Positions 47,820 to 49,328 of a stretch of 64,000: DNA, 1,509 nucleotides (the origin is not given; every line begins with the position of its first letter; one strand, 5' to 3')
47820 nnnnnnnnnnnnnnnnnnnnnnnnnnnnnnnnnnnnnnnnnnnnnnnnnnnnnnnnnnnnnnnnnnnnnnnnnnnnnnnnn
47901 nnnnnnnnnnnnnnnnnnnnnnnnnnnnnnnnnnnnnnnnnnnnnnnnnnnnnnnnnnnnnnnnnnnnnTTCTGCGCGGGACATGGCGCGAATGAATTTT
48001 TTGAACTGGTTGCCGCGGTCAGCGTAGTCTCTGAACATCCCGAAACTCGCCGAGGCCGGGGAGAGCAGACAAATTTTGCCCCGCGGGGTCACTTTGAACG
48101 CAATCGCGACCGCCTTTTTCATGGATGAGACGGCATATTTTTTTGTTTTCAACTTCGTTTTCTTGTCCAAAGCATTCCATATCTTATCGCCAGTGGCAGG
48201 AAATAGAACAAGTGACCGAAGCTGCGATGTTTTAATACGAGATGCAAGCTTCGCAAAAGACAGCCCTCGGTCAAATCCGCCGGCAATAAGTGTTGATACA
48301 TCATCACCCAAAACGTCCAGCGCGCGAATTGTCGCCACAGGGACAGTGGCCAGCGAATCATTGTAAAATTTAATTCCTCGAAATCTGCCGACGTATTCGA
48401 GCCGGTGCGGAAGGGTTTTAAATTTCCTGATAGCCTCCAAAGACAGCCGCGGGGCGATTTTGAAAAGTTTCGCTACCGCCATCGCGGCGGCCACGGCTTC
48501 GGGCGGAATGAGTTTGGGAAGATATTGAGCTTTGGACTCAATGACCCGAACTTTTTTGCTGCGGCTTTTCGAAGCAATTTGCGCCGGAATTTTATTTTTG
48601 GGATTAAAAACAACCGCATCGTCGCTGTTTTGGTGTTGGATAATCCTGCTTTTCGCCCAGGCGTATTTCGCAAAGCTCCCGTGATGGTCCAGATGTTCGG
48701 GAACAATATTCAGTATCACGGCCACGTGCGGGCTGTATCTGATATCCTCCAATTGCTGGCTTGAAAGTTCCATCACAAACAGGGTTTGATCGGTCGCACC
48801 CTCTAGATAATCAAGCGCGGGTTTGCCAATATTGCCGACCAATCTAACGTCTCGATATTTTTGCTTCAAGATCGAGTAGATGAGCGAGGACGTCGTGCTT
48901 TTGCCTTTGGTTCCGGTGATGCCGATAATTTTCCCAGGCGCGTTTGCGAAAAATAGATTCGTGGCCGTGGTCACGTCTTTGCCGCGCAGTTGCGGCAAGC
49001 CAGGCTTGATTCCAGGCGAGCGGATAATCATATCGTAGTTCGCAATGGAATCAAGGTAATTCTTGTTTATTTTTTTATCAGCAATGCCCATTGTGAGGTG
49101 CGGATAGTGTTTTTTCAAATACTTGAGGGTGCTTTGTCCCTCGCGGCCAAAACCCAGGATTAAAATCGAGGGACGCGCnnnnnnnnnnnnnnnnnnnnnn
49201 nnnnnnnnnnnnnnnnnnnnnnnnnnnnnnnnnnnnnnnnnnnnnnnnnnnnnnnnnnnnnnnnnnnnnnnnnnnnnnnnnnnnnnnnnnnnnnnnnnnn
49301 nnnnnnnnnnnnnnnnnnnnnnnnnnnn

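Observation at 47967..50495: PP-loop ATP-pyrophosphatase-like domain fused to MurD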

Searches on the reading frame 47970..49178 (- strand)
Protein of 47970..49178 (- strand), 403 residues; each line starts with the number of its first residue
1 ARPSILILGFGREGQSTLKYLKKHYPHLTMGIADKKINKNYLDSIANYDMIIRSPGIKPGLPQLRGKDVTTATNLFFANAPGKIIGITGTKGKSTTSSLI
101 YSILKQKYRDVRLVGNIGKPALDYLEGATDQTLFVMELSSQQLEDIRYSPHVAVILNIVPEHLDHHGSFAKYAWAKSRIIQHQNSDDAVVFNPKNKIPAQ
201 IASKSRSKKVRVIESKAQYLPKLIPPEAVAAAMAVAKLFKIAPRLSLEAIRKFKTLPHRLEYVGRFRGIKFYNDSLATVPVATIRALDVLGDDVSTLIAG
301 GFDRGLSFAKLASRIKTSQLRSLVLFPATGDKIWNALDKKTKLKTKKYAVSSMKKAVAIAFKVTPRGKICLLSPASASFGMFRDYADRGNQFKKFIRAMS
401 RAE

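Call 32: search_solved_structures(query=window:47970-49178:-, max_evalue=1e-20, show_alignments=5)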
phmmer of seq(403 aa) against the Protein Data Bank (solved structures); distinct sequences matched with E-value up to 1e-20: 11.
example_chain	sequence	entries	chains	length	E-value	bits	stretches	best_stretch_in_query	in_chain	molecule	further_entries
3lk7_A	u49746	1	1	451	3.6e-49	171.3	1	50-207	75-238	UDP-N-acetylmuramoylalanine--D-glutamate ligase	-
4buc_A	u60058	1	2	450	5e-43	151.1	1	7-397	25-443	UDP-N-ACETYLMURAMOYLALANINE--D-GLUTAMATE LIGASE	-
7sir_A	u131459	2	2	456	3.3e-41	145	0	211-397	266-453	UDP-N-acetylmuramoylalanine--D-glutamate ligase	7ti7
8dp2_A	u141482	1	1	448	2.2e-33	119.3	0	12-181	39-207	UDP-N-acetylmuramoylalanine--D-glutamate ligase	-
7sy9_A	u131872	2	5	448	2.2e-33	119.3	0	12-181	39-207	UDP-N-acetylmuramoylalanine--D-glutamate ligase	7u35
2jff_A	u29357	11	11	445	3.5e-30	108.8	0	48-183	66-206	UDP-N-ACETYLMURAMOYLALANINE--D-GLUTAMATE LIGASE | UDP-N-ACETYLMURAMOYL-ALANINE-D-GLUTAMATE LIGASE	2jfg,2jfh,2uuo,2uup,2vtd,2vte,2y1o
2wjp_A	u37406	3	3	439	3.5e-30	108.8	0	48-183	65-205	UDP-N-ACETYLMURAMOYLALANINE--D-GLUTAMATE LIGASE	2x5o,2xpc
5a5f_A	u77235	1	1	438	3.7e-30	108.7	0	48-183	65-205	UDP-N-ACETYLMURAMOYLALANINE--D-GLUTAMATE LIGASE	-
8v8w_A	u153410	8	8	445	3.7e-30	108.7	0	48-183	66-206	UDP-N-acetylmuramoylalanine--D-glutamate ligase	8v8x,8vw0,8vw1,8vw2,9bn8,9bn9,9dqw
1e0d_A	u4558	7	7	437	4.2e-30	108.5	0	48-183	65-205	UDP-N-ACETYLMURAMOYLALANINE--D-GLUTAMATE LIGASE | UDP-N-ACETYLMURAMOYL-L-ALANINE:D-GLUTAMATE LIGASE | UDP-N-ACETYLMURAMOYL-L-ALANINE/:D-GLUTAMATE LIGASE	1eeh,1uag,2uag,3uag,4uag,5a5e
8v8y_A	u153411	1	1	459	5.1e-30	108.2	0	48-183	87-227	UDP-N-acetylmuramoylalanine--D-glutamate ligase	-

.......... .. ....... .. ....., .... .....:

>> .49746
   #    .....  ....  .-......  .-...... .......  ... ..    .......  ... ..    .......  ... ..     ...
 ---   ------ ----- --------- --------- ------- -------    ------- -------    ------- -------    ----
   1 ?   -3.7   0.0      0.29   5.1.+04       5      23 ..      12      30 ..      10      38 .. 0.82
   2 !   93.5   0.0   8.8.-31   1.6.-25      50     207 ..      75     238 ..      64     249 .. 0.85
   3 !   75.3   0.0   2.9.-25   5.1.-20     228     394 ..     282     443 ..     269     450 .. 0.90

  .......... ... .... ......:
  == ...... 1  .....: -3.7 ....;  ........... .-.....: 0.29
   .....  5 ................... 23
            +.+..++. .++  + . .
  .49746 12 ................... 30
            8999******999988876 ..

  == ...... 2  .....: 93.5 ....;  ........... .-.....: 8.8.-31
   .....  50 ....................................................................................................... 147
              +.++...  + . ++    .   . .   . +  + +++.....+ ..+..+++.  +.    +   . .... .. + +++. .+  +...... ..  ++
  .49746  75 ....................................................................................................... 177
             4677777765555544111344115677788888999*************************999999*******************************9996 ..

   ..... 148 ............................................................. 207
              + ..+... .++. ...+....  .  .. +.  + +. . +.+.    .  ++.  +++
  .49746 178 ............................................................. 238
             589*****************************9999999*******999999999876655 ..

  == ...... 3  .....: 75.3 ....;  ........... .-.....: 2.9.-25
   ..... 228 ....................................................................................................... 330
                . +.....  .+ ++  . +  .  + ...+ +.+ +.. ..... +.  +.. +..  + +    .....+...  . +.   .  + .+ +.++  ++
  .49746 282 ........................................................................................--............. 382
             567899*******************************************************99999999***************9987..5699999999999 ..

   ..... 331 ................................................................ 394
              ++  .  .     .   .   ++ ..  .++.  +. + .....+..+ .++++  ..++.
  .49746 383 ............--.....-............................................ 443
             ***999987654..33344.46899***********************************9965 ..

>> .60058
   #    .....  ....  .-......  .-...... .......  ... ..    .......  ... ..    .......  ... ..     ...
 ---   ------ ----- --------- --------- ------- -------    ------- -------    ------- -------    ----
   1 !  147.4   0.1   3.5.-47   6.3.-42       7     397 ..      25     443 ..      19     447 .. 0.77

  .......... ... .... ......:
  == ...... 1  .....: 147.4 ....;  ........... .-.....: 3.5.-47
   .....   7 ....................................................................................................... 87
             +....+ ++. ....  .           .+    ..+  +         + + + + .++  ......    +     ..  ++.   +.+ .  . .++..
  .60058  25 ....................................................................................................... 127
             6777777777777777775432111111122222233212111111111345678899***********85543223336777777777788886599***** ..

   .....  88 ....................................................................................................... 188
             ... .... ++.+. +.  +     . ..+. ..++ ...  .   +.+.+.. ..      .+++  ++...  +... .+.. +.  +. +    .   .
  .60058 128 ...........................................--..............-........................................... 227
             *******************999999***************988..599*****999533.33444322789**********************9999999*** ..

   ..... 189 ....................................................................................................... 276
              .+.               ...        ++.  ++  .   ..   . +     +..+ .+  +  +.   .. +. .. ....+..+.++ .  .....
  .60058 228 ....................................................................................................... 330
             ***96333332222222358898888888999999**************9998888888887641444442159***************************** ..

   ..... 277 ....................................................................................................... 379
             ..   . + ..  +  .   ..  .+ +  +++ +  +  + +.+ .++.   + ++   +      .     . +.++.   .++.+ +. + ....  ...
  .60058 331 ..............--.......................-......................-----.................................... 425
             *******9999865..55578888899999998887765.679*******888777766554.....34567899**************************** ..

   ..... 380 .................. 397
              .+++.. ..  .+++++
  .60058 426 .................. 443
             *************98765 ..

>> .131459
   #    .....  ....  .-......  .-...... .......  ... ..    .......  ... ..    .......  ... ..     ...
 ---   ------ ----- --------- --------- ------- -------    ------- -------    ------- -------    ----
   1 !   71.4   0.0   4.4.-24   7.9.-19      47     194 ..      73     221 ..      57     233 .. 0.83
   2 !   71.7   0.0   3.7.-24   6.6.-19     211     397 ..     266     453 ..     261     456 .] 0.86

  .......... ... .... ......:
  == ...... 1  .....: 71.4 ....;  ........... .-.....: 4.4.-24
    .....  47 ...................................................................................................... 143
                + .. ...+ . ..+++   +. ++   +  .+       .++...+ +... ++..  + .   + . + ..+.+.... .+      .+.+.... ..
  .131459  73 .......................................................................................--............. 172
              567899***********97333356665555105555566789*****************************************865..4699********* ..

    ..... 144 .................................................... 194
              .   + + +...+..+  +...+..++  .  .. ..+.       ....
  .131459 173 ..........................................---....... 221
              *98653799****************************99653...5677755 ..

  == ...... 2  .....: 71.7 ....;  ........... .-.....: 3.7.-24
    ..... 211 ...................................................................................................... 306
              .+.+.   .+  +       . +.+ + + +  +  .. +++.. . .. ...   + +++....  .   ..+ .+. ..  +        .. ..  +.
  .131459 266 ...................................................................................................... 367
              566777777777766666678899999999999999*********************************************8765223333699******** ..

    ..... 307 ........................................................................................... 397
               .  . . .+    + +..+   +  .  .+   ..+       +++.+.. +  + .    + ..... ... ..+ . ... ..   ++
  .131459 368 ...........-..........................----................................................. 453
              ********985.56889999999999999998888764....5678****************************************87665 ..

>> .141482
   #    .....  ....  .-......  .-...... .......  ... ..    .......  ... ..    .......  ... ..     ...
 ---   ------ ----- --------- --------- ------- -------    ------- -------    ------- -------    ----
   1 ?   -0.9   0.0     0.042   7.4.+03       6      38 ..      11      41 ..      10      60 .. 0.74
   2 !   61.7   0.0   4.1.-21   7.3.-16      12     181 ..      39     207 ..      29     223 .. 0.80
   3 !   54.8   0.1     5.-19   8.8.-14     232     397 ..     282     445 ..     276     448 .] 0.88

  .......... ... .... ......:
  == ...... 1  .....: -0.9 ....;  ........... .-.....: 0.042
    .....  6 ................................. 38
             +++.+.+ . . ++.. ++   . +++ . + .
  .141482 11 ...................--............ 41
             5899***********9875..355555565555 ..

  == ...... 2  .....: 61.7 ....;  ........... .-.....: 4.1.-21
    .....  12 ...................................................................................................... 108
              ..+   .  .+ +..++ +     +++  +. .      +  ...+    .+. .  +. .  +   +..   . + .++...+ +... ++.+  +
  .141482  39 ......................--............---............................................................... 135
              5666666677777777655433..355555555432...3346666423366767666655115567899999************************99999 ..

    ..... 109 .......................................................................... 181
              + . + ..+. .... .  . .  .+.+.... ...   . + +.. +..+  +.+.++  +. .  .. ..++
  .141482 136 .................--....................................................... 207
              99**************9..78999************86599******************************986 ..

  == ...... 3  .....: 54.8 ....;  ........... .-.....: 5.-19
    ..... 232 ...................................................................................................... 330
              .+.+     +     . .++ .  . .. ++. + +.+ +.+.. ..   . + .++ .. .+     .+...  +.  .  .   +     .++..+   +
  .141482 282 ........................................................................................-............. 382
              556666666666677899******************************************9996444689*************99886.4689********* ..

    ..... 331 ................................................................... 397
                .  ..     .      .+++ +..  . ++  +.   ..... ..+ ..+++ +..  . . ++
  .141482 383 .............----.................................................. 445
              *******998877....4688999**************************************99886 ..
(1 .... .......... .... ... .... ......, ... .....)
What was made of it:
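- Solved D-Glu MurDs have Asp or Thr at the 182 position (call 32).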
